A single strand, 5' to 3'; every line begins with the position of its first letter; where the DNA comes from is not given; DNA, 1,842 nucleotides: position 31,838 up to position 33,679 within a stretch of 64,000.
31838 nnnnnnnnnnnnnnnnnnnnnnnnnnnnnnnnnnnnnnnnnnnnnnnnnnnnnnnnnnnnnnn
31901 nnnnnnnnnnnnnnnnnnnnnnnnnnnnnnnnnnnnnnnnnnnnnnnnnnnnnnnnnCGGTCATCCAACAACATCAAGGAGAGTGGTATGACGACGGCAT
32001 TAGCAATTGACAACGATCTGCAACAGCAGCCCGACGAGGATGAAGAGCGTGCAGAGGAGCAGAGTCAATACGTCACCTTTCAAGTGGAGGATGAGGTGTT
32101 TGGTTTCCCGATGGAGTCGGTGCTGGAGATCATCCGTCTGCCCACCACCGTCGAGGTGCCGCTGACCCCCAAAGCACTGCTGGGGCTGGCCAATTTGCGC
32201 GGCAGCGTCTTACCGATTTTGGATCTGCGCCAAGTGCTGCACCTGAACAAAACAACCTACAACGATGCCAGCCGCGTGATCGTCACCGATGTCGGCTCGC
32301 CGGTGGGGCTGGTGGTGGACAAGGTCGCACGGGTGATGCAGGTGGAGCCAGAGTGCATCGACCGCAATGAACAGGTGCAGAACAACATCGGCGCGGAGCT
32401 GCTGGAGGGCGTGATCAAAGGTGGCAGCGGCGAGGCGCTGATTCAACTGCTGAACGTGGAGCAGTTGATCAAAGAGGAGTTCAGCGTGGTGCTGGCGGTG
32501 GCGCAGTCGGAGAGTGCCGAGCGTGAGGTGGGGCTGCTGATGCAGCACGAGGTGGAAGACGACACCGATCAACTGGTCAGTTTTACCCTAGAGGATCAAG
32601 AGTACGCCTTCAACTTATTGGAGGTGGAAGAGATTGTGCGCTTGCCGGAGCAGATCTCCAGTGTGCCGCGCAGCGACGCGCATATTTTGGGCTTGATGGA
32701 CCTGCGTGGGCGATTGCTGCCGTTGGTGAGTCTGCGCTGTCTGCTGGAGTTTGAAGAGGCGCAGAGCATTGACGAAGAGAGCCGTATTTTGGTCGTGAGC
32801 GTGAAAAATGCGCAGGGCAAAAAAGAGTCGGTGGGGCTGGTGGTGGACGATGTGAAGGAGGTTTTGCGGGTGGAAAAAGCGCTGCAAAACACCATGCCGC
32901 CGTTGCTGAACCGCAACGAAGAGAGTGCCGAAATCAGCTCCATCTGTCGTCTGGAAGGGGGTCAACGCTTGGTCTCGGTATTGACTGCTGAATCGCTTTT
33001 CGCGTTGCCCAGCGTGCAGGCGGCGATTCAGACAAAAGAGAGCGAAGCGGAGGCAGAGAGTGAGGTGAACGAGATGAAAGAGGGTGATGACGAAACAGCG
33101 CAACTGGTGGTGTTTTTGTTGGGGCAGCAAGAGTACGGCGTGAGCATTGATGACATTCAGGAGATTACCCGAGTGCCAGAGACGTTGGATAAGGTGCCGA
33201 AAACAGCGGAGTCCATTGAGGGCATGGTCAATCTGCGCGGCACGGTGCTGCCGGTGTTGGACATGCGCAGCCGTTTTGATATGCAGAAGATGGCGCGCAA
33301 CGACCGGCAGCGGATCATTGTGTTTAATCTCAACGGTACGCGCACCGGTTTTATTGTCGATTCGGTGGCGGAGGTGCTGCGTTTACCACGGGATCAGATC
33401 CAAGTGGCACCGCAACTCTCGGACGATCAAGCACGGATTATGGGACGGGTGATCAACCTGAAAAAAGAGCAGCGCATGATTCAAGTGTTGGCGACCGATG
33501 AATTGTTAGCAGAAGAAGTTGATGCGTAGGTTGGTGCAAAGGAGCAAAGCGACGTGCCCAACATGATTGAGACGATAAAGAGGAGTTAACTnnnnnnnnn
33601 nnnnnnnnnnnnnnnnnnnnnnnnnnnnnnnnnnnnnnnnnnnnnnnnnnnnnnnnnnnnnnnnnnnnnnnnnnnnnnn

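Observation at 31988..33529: Single polypeptide with three CheW domains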

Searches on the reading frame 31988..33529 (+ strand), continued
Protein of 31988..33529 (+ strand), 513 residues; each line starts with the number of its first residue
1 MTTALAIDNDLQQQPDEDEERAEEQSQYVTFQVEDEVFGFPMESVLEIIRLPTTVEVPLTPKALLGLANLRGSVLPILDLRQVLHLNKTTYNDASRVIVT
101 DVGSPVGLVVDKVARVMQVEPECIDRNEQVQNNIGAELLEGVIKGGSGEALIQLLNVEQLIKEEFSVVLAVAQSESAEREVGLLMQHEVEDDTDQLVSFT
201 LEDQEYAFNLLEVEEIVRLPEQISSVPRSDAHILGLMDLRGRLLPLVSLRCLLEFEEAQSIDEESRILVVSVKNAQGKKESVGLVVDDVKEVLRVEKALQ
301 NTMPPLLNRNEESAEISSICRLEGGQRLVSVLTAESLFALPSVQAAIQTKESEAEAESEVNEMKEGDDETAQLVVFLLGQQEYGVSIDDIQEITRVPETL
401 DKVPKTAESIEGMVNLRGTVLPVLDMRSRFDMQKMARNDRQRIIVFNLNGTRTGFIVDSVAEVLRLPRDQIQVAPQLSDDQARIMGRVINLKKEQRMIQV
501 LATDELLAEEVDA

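Call 24: find_encoding_contigs(protein=P0001, flank=3000, max_places=4)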
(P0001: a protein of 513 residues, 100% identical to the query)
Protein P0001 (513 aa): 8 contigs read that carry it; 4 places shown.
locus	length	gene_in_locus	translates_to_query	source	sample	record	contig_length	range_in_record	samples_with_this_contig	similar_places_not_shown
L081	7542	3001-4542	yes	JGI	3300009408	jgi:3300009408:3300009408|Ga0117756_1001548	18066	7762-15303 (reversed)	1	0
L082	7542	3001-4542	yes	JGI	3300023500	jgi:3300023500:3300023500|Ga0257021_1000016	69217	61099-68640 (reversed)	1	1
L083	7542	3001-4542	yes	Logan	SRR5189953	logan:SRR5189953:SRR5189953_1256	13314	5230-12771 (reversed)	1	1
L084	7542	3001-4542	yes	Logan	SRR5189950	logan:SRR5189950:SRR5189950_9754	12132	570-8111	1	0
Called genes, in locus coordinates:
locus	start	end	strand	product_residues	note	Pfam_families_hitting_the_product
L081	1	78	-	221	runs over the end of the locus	PF01569:PAP2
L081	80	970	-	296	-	PF00763:THF_DHG_CYH, PF02882:THF_DHG_CYH_C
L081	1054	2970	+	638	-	-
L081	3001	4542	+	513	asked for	PF01584:CheW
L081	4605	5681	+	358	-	PF00072:Response_reg, PF01339:CheB_methylest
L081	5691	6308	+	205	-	PF13646:HEAT_2, PF03130:HEAT_PBS (faint), PF02985:HEAT (faint), PF13646:HEAT_2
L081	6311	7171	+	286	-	PF03705:CheR_N, PF01739:CheR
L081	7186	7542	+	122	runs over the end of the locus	PF00072:Response_reg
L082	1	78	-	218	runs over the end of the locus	PF01569:PAP2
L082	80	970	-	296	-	PF00763:THF_DHG_CYH, PF02882:THF_DHG_CYH_C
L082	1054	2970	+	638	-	-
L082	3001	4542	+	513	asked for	PF01584:CheW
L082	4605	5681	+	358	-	PF00072:Response_reg, PF01339:CheB_methylest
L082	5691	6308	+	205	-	PF13646:HEAT_2, PF03130:HEAT_PBS (faint), PF02985:HEAT (faint), PF13646:HEAT_2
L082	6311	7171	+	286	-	PF03705:CheR_N, PF01739:CheR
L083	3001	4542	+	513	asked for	PF01584:CheW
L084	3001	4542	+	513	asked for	PF01584:CheW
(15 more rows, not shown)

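Call 29: search_solved_structures(query=window:31988-33526:+, max_evalue=0.001, show_alignments=0)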
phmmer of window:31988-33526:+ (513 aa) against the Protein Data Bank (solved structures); distinct sequences matched with E-value up to 0.001: 6.
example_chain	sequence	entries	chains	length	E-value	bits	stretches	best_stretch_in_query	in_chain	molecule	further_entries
2qdl_A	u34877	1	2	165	2.2e-20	76.4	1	372-486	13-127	Chemotaxis signal transduction protein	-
2ho9_A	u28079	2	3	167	2.7e-18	69.5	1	371-477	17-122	Chemotaxis protein cheW | CheW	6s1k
8c5v_E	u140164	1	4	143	9.2e-18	67.8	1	372-478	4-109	Chemotaxis protein CheW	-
4jpb_W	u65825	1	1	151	2.1e-09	40.2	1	372-508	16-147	Chemotaxis protein CheW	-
3ja6_A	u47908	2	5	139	2.1e-09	40.2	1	373-508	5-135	Chemotaxis protein CheW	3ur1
1k0s_A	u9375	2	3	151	2.2e-09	40.1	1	373-508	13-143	CHEMOTAXIS PROTEIN CHEW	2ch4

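Call 41: predict_structure(alignment_id=A2)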
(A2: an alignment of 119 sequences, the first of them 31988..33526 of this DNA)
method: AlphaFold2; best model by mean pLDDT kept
length: 513 residues; sequences in the alignment: 119
mean_pLDDT: 85.2   pTM: 0.46
mean pLDDT of the five models: 85.2, 84.7, 84.5, 84.1, 82.4
residues with pLDDT >= 90: 296; 70-90: 138; 50-70: 38; < 50: 41
segments of 3 or more residues with pLDDT < 50: 1-14, 18-22, 178-188, 361-367, 511-513
pLDDT, mean of each block of 10 residues (from residue 1): 43 45 78 97 96 82 89 90 94 97 94 96 85 83 90 95 82 56 45 91 96 94 83 90 92 83 92 88 96 94 82 82 95 91 82 63 53 95 95 94 86 90 94 94 93 96 92 88 89 91 80 47
secondary structure, 60 per line:
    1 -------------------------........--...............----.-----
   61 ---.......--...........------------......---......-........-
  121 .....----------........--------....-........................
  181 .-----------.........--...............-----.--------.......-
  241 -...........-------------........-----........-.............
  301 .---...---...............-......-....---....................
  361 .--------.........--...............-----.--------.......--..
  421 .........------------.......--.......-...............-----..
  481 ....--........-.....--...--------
elements in order: E26-33 E36-41 E45-50 E64-70 E73-79 H80-83 E96-101 E105-110 E112-119 E139-143 E152-155 H157-181 E193-201 E204-209 E213-218 E233-239 E242-248 H249-252 E266-273 E279-286 E288-296 H311-315 E316-322 E327-332 H334-337 H341-361 E370-378 E381-386 E390-395 E410-416 E419-425 H426-429 E442-448 E451-457 E459-467 E471-473 H479-484 E487-491 E496-500

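Call 52: fold_search(model_id=the predicted structure, library=pdb)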
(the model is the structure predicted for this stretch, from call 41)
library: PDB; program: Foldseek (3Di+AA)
matches with E <= 10: 594; with E <= 0.001: 18
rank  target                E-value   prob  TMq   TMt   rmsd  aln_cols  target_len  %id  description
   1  9a72_B                7.7e-14  1.00  0.26  0.81   4.6       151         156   26  Integrative model of YFMS-CHEW by crosslinking MS and deep learning (released 2024-09-18)
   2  6s1k_C                5.9e-13  1.00  0.26  0.83   2.3       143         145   31  E. coli Core Signaling Unit, carrying QQQQ receptor mutation (released 2020-01-22)
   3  8c5v_E                1.4e-12  1.00  0.25  0.81   2.7       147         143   33  Chemotaxis core signalling unit from E protein lysed E. coli cells (released 2023-09-13)
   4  2qdl_B                1.4e-12  1.00  0.25  0.81   2.4       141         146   30  Crystal structure of scaffolding protein TtCheW from Thermoanaerobacter tengcongensis (released 2007-09-04)
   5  2qdl_A                5.4e-12  1.00  0.26  0.81   3.1       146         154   25  Crystal structure of scaffolding protein TtCheW from Thermoanaerobacter tengcongensis (released 2007-09-04)
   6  2ho9_MODEL_1_A        8.2e-11  1.00  0.24  0.68   3.2       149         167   32  Solution Structure of chemotaxi protein CheW from Escherichia coli (released 2007-07-10)
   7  2ch4_Y                1.0e-10  1.00  0.25  0.84   2.6       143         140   24  Complex between Bacterial Chemotaxis histidine kinase CheA domains P4 and P5 and receptor-adaptor protein CheW (released 2006-04-18)
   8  2ch4_W                6.7e-10  1.00  0.23  0.82   2.3       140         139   24  Complex between Bacterial Chemotaxis histidine kinase CheA domains P4 and P5 and receptor-adaptor protein CheW (released 2006-04-18)
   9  6s1k_A                9.5e-09  1.00  0.22  0.30   3.8       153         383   17  E. coli Core Signaling Unit, carrying QQQQ receptor mutation (released 2020-01-22)
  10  3ja6_C                1.5e-08  1.00  0.23  0.31   2.2       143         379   18  Cryo-electron Tomography and All-atom Molecular Dynamics Simulations Reveal a Novel Kinase Conformational Switch in Ba (released 2015-12-09)
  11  1k0s_MODEL_1_A        3.0e-08  1.00  0.23  0.70   4.3       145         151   23  Solution structure of the chemotaxis protein CheW from the thermophilic organism Thermotoga maritima (released 2002-02-06)
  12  2ch4_A                3.6e-08  1.00  0.22  0.34   3.2       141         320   12  Complex between Bacterial Chemotaxis histidine kinase CheA domains P4 and P5 and receptor-adaptor protein CheW (released 2006-04-18)
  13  4jpb_A                4.0e-08  1.00  0.23  0.82   2.6       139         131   12  The structure of a ternary complex between CheA domains P4 and P5 with CheW and with an unzipped fragment of TM14, a c (released 2013-08-28)
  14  2ch4_B                4.0e-08  1.00  0.23  0.37   2.7       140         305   13  Complex between Bacterial Chemotaxis histidine kinase CheA domains P4 and P5 and receptor-adaptor protein CheW (released 2006-04-18)
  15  8c5v_A                1.9e-07  1.00  0.23  0.30   3.3       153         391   10  Chemotaxis core signalling unit from E protein lysed E. coli cells (released 2023-09-13)
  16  3ur1_A                2.5e-07  1.00  0.21  0.40   3.8       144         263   12  The structure of a ternary complex between CheA domains P4 and P5 with CheW and with a truncated fragment of TM14, a c (released 2012-03-07)
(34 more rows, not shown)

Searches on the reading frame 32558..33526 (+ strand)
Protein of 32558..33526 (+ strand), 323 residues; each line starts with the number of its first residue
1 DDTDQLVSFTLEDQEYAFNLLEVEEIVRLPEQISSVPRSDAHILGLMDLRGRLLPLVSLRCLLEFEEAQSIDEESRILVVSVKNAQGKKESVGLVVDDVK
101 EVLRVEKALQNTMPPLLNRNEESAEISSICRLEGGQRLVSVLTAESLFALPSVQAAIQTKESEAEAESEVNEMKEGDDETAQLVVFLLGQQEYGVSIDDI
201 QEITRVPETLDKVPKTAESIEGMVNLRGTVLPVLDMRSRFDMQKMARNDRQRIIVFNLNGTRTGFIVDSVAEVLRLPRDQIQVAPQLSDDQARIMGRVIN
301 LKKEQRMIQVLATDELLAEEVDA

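Call 65: predict_structure(alignment_id=A3)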
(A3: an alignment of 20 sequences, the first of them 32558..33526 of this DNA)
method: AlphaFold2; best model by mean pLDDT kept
length: 323 residues; sequences in the alignment: 20
mean_pLDDT: 81.4   pTM: 0.49
mean pLDDT of the five models: 81.4, 79.7, 78.3, 76.0, 74.6
residues with pLDDT >= 90: 110; 70-90: 156; 50-70: 45; < 50: 12
segments of 3 or more residues with pLDDT < 50: 171-177, 321-323
pLDDT, mean of each block of 10 residues (from residue 1): 92 94 93 68 84 88 82 90 86 94 92 66 76 90 85 74 58 52 92 91 89 72 84 87 87 89 92 88 64 66 81 72 45
secondary structure, 60 per line:
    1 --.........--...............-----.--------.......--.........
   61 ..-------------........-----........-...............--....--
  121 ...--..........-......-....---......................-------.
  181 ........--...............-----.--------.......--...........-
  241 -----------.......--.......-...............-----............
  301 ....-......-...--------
elements in order: E3-11 E14-19 E23-28 E43-49 E52-58 H59-62 E76-83 E89-96 E98-106 E110-112 H115-118 E126-132 E137-142 H144-147 H151-172 E180-188 E191-196 E200-205 E220-226 E229-235 H236-239 E252-258 E261-267 E269-277 E281-283 H289-294 E295-301 E306-311
